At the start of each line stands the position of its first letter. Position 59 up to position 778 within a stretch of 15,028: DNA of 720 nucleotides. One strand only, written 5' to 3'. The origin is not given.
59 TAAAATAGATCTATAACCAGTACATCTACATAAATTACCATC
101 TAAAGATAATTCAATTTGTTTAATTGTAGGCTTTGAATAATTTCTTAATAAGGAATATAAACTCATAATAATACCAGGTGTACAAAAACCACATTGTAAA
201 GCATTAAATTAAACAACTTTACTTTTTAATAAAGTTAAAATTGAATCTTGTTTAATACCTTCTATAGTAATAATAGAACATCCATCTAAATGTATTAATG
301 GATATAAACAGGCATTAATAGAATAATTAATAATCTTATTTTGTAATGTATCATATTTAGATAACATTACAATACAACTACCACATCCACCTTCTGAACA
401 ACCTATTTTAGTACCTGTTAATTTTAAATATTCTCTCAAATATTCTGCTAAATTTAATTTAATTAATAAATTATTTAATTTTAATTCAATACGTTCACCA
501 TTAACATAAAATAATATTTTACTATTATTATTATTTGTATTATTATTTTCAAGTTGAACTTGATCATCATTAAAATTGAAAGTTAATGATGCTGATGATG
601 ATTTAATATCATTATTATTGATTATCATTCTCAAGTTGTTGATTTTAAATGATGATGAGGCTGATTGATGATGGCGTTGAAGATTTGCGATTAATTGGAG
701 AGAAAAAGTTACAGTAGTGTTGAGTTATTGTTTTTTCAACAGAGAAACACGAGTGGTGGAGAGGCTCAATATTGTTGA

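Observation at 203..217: Single in-frame TAA between the two [2Fe-2S] domains of the xdh-family gene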

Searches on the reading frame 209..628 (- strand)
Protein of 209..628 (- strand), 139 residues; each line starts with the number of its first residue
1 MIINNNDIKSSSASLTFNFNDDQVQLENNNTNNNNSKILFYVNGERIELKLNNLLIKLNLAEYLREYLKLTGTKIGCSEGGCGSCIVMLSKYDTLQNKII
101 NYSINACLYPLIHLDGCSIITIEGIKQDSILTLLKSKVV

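Call 16: find_encoding_contigs(protein=window:209-628:-, flank=10000)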
Protein window:209-628:- (139 aa): no gene with exactly this product is on record in the collection.
